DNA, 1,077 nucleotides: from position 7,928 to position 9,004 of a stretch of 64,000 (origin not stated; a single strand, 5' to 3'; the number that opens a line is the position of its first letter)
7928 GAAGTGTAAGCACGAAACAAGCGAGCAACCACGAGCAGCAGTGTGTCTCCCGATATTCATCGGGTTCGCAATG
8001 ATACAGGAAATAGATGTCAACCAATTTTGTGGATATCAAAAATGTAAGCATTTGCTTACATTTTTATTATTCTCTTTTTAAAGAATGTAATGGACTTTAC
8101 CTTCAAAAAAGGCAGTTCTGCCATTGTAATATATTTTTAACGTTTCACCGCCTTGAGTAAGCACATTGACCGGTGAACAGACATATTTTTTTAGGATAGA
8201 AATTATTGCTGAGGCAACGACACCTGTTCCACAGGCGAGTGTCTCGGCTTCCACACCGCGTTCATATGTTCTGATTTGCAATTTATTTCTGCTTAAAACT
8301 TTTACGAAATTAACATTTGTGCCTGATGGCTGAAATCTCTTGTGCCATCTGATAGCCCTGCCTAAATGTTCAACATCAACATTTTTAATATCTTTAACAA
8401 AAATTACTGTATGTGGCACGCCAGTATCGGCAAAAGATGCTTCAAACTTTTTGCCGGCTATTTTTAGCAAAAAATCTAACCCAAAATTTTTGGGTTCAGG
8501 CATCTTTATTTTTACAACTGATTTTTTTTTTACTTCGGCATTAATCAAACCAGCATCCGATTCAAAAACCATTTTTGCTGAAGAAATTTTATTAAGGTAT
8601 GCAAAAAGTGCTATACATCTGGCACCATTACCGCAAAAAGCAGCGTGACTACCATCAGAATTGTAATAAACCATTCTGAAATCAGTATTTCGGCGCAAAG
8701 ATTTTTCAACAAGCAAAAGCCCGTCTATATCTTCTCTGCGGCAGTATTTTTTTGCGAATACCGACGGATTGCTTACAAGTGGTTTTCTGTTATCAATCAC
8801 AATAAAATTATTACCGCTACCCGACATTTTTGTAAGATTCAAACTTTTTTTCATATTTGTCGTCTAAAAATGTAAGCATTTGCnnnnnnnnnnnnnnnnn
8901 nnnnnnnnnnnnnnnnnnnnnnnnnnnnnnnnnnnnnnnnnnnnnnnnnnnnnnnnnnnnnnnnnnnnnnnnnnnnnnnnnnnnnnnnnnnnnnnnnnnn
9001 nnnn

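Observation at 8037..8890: A 22-nt perfect palindrome brackets dapF on both sides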

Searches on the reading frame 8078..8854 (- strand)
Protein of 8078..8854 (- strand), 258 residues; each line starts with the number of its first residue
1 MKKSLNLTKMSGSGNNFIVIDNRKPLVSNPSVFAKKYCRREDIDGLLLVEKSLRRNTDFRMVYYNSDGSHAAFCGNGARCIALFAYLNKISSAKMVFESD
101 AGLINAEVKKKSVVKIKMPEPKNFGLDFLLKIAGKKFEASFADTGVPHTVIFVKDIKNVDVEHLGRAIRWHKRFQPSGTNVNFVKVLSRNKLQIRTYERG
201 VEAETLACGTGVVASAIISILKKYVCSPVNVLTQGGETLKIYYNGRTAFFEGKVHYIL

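Call 34: find_homologous_proteins(query=window:8078-8854:-, max_evalue=1e-40)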
Query window:8078-8854:- (258 aa): 6514 proteins with E <= 1e-40 among 8000 candidates; the best 120 are listed.
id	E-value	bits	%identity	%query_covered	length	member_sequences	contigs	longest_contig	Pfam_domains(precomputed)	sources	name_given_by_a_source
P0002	6.8e-168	574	100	100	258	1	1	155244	PF01678.25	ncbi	ncbi:MAG: diaminopimelate epimerase [Elusimicrobiota bacterium]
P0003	3.0e-124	431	77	99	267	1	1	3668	PF01678.25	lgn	-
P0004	1.3e-122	426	75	99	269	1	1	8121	PF01678.25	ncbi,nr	ncbi:MAG: diaminopimelate epimerase [Elusimicrobiota bacterium]|nr:diaminopimelate epimerase [Elusim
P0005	2.8e-117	408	71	100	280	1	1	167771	PF01678.25,PF26317.1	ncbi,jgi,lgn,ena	ncbi:MAG: diaminopimelate epimerase [Elusimicrobiota bacterium]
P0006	3.1e-116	405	71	100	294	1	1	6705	PF01678.25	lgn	-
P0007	6.4e-116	404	71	97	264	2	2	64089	PF01678.25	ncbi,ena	-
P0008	1.4e-112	393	68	100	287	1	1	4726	PF01678.25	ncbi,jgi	-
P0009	3.6e-112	392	68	98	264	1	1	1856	PF01678.25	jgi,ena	-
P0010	6.8e-111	387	67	98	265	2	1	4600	PF01678.25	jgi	-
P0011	1.0e-108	380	67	100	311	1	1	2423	PF01678.25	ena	-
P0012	6.9e-108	378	66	98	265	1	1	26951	PF01678.25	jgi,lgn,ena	-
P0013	1.9e-107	376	62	99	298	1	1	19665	PF01678.25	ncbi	ncbi:MAG: diaminopimelate epimerase [Elusimicrobiota bacterium]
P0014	2.4e-107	376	66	98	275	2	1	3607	PF01678.25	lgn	-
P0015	7.9e-107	374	66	100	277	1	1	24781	PF01678.25,PF26317.1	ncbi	ncbi:MAG: diaminopimelate epimerase [Elusimicrobiota bacterium]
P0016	1.2e-106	374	64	100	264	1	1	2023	PF01678.25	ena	-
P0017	1.5e-106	373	69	95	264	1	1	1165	PF01678.25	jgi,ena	-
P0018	5.3e-106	371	67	98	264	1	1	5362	PF01678.25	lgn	-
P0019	5.6e-106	371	65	98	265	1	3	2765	PF01678.25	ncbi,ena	-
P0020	7.4e-106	371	66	99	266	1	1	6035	PF01678.25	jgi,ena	-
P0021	3.2e-103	362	65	97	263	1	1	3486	PF01678.25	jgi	jgi:diaminopimelate epimerase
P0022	2.1e-102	360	63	96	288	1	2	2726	PF01678.25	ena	-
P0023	1.0e-100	354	63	98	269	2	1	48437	PF01678.25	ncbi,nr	ncbi:MAG: diaminopimelate epimerase [Elusimicrobia bacterium]|nr:diaminopimelate epimerase [Elusimic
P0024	1.2e-98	347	60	98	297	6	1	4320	PF01678.25,PF26317.1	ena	-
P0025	2.5e-98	346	67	90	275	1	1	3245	PF01678.25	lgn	-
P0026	6.6e-98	345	63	99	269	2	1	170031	PF01678.25,PF26317.1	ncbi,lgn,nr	ncbi:MAG: diaminopimelate epimerase [Elusimicrobia bacterium]|nr:diaminopimelate epimerase [Elusimic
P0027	2.7e-93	330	58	100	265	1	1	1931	PF01678.25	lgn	-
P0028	8.2e-92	325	60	98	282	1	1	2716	PF01678.25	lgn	-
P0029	1.3e-91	324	60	99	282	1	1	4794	PF01678.25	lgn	-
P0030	5.7e-87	309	70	76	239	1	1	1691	PF01678.25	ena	-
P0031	2.7e-82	294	65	77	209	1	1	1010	PF01678.25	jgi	jgi:diaminopimelate epimerase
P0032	3.1e-79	284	58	95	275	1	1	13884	PF01678.25,PF26317.1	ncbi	-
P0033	6.9e-78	279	58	93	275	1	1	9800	PF01678.25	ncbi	-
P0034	2.4e-77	278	54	96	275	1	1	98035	PF01678.25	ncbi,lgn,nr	ncbi:MAG: diaminopimelate epimerase [Elusimicrobia bacterium]|nr:diaminopimelate epimerase [Candidat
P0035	4.2e-77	277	55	96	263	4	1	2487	PF01678.25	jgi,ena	-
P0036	2.2e-76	274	56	91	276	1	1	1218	PF01678.25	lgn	-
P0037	3.0e-75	271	57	92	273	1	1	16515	PF01678.25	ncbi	-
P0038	4.0e-75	270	53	98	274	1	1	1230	PF01678.25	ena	-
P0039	5.0e-75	270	55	91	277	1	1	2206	PF01678.25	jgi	jgi:diaminopimelate epimerase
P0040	1.1e-74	269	54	93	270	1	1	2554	PF01678.25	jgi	jgi:diaminopimelate epimerase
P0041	3.1e-74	267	52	99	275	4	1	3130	PF01678.25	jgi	-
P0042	4.4e-74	267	49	99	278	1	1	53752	PF01678.25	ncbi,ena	-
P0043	4.8e-74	267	54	91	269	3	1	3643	PF01678.25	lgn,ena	-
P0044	6.1e-74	266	53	98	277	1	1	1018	PF01678.25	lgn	-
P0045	8.0e-74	266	54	93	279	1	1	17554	PF01678.25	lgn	-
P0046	1.2e-73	266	52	97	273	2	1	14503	PF01678.25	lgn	-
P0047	1.4e-73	265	55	91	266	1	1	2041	PF01678.25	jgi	-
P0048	1.7e-73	265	52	98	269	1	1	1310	PF02567.22,PF01678.25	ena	-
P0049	5.9e-73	263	54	91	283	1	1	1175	PF01678.25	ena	-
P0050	1.5e-72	262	54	94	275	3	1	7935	PF01678.25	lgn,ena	-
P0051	3.6e-72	261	51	97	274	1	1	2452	PF01678.25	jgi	jgi:diaminopimelate epimerase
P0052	4.6e-72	260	52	98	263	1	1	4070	PF01678.25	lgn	-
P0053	5.8e-72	260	51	92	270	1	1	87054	PF01678.25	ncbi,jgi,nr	ncbi:MAG: diaminopimelate epimerase [Endomicrobium sp.]|jgi:diaminopimelate epimerase|nr:diaminopime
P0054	7.5e-72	260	51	100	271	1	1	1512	PF01678.25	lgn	-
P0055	9.1e-72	259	54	94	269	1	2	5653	PF01678.25,PF26317.1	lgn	-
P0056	1.0e-71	259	54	91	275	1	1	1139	PF01678.25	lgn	-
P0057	1.2e-71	259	53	92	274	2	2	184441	PF01678.25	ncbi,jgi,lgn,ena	ncbi:MAG: diaminopimelate epimerase [Endomicrobiaceae bacterium]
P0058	1.2e-71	259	52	95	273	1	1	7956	PF01678.25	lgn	-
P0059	1.3e-71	259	51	93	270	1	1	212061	PF01678.25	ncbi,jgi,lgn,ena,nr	ncbi:MAG: diaminopimelate epimerase [Endomicrobia bacterium]|nr:diaminopimelate epimerase [Endomicro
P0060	1.3e-71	259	52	93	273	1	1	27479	PF01678.25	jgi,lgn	jgi:diaminopimelate epimerase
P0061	1.4e-71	259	50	98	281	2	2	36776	PF01678.25,PF26317.1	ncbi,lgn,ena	-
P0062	1.8e-71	258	51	96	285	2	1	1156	PF01678.25,PF26317.1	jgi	-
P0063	1.9e-71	258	51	98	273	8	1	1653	PF01678.25,PF26317.1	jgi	-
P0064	2.3e-71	258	51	93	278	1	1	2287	PF01678.25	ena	-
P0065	2.7e-71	258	50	99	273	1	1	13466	PF01678.25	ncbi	-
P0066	4.0e-71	257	51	96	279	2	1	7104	PF01678.25,PF26317.1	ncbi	-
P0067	4.4e-71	257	53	91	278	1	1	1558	PF01678.25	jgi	jgi:diaminopimelate epimerase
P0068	4.7e-71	257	53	93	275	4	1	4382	PF01678.25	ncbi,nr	ncbi:MAG: diaminopimelate epimerase [Elusimicrobia bacterium]|nr:diaminopimelate epimerase [Elusimic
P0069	4.8e-71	257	51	92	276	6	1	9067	PF01678.25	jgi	jgi:diaminopimelate epimerase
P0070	4.8e-71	257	51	93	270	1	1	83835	PF01678.25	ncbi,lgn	-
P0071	5.1e-71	257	49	98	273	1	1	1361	PF01678.25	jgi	-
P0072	5.4e-71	257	51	95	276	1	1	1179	PF01678.25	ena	-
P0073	5.6e-71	257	51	97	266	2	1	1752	PF01678.25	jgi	-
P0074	6.0e-71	257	51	98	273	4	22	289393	PF01678.25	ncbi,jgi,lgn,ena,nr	ncbi:MAG: diaminopimelate epimerase [Elusimicrobia bacterium RIFCSPLOWO2_02_FULL_39_32]|nr:MAG: diam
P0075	6.6e-71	257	53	95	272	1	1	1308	PF01678.25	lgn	-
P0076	6.8e-71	256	53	94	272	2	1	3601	PF01678.25,PF26317.1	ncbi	-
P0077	7.6e-71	256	51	88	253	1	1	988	PF01678.25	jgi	-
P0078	7.6e-71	256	51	91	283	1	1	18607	PF01678.25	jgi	jgi:diaminopimelate epimerase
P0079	7.9e-71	256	51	96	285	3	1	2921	PF01678.25,PF26317.1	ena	-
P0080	8.0e-71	256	52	92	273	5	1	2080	PF01678.25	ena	-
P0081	8.1e-71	256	53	91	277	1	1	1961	PF01678.25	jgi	jgi:diaminopimelate epimerase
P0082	9.1e-71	256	52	99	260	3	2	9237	PF01678.25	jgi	-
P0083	1.0e-70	256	49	98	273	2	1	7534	PF01678.25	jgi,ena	-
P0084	1.1e-70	256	54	91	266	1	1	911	PF01678.25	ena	-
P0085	1.1e-70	256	50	98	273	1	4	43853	PF01678.25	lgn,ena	-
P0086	1.3e-70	256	50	98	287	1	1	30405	PF01678.25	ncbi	-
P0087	1.3e-70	256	51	96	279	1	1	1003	PF01678.25,PF26317.1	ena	-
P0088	1.3e-70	256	49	100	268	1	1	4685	PF01678.25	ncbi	-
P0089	1.4e-70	255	53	93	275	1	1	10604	PF01678.25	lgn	-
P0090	1.7e-70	255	48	99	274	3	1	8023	PF01678.25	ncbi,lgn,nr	ncbi:MAG: diaminopimelate epimerase [candidate division NC10 bacterium]|nr:diaminopimelate epimerase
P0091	2.1e-70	255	56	82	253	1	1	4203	PF01678.25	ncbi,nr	ncbi:MAG: diaminopimelate epimerase, partial [Elusimicrobiota bacterium]|nr:diaminopimelate epimeras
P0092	2.1e-70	255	55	91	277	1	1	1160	PF01678.25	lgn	-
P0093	2.6e-70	255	51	95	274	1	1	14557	PF01678.25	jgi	jgi:diaminopimelate epimerase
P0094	2.8e-70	255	49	100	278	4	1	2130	PF01678.25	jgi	-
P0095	3.1e-70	254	49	98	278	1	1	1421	PF01678.25,PF26317.1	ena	-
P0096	3.2e-70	254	53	91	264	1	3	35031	PF01678.25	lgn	-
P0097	3.2e-70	254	52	99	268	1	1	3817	PF01678.25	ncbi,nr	ncbi:MAG: diaminopimelate epimerase [Candidatus Omnitrophica bacterium]|nr:diaminopimelate epimerase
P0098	3.2e-70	254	49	99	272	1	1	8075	PF01678.25,PF26317.1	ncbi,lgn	-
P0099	3.4e-70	254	50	100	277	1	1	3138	PF01678.25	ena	-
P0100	3.4e-70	254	46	99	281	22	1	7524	PF01678.25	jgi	-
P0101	3.5e-70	254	52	93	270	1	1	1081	PF01678.25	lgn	-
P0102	3.6e-70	254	50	96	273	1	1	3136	PF01678.25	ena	-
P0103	3.9e-70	254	54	91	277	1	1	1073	PF01678.25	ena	-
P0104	4.3e-70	254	69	64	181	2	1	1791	PF01678.25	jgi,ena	-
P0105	4.5e-70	254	48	99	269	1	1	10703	PF01678.25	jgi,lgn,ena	-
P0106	5.2e-70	254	49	98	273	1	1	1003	PF01678.25,PF26317.1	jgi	jgi:diaminopimelate epimerase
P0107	5.6e-70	254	49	98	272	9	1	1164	PF01678.25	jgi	jgi:diaminopimelate epimerase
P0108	5.7e-70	253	50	98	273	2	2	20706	PF01678.25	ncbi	ncbi:MAG: diaminopimelate epimerase [Thermodesulfobacteriota bacterium]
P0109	6.1e-70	253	52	93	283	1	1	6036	PF01678.25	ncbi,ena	-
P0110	6.2e-70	253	52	92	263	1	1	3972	PF01678.25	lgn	-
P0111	6.6e-70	253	49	98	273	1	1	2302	PF01678.25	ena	-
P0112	7.0e-70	253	50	99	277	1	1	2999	PF01678.25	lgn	-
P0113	7.0e-70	253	50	99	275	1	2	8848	PF01678.25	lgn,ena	-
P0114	7.2e-70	253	51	94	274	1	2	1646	PF01678.25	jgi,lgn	jgi:diaminopimelate epimerase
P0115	7.6e-70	253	50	96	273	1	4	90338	PF01678.25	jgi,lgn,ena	jgi:diaminopimelate epimerase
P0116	7.7e-70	253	52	93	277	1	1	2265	PF01678.25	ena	-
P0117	8.5e-70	253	54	91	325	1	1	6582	PF01678.25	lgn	-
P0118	9.8e-70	253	51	93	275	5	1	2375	PF01678.25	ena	-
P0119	9.8e-70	253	49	98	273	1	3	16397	PF01678.25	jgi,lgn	jgi:diaminopimelate epimerase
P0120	1.2e-69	252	50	98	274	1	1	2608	PF01678.25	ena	-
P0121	1.3e-69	252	49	98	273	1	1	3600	PF01678.25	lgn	-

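Call 35: find_encoding_contigs(protein=P0005, flank=10000, max_places=2)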
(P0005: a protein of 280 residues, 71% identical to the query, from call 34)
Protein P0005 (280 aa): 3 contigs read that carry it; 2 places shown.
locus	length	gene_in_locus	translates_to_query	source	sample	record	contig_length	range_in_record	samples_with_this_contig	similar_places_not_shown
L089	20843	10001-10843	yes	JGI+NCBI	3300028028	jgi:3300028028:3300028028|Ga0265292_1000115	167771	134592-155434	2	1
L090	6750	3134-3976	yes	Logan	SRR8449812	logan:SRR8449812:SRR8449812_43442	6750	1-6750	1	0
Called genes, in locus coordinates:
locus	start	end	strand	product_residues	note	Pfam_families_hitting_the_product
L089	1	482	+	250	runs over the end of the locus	-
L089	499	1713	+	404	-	-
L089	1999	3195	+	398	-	PF00764:Arginosuc_synth, PF20979:Arginosuc_syn_C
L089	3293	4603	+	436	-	PF00206:Lyase_1, PF14698:ASL_C2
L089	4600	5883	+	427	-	PF02321:OEP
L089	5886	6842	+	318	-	PF01734:Patatin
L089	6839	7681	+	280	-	PF21033:RMD1-3 (faint), PF23914:TPR_CcmH_CycH (weak), PF13424:TPR_12, PF14559:TPR_19 (weak), PF00515:TPR_1, PF07719:TPR_2 (weak), PF13176:TPR_7 (weak), PF13181:TPR_8 (weak), +8 more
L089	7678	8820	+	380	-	PF07690:MFS_1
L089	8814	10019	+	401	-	PF00278:Orn_DAP_Arg_deC, PF02784:Orn_Arg_deC_N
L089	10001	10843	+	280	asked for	PF01678:DAP_epimerase, PF26317:CntK_N (weak), PF01678:DAP_epimerase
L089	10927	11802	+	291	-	-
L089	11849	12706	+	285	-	-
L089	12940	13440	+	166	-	PF00754:F5_F8_type_C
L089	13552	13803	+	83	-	PF00076:RRM_1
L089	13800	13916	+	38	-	-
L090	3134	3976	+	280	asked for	PF01678:DAP_epimerase, PF26317:CntK_N (weak), PF01678:DAP_epimerase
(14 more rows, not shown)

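Call 36: find_encoding_contigs(protein=P0007, flank=10000, max_places=2)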
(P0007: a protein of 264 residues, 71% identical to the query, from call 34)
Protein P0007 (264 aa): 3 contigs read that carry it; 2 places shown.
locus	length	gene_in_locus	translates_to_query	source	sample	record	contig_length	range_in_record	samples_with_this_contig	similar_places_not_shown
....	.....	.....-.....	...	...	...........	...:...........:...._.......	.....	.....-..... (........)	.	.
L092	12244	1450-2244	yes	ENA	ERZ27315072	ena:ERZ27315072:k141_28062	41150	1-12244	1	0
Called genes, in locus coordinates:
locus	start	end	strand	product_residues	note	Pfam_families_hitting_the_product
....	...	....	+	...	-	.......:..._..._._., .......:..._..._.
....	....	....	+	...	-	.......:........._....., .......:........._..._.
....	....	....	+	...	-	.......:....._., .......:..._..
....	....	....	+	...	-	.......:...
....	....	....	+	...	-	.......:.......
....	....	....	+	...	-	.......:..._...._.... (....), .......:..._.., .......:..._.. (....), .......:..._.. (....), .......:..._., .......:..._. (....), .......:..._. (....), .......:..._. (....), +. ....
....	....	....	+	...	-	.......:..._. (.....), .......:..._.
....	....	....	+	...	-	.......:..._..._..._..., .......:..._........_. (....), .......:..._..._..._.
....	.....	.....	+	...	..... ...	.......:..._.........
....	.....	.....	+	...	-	-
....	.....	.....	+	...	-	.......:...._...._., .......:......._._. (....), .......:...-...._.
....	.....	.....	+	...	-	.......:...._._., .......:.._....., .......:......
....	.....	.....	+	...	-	-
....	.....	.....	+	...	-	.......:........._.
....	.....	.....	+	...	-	-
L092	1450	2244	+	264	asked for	PF01678:DAP_epimerase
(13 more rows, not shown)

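Call 37: find_encoding_contigs(protein=P0004, flank=10000, max_places=2)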
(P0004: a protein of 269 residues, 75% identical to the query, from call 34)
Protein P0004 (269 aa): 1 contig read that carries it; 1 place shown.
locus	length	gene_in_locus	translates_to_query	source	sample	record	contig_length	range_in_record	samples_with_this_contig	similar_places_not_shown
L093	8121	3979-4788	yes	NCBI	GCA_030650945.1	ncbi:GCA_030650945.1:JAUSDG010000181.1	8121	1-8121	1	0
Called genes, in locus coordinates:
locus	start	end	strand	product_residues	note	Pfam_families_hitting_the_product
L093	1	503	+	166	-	PF01734:Patatin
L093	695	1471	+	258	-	PF13432:TPR_16 (faint), PF14938:SNAP (faint), PF23914:TPR_CcmH_CycH, PF13424:TPR_12, PF14559:TPR_19 (weak), PF00515:TPR_1, PF07719:TPR_2 (weak), PF13176:TPR_7 (weak), +9 more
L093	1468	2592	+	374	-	PF07690:MFS_1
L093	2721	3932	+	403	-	PF00278:Orn_DAP_Arg_deC, PF02784:Orn_Arg_deC_N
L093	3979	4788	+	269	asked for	PF01678:DAP_epimerase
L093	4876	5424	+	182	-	PF22600:MTPAP-like_central (weak), PF01909:NTP_transf_2, PF18765:Polbeta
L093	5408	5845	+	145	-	PF05168:HEPN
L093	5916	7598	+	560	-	PF03602:Cons_hypoth95 (faint), PF01555:N6_N4_Mtase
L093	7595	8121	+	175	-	?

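Call 48: find_encoding_contigs(protein=P0002, flank=10000, max_places=3)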
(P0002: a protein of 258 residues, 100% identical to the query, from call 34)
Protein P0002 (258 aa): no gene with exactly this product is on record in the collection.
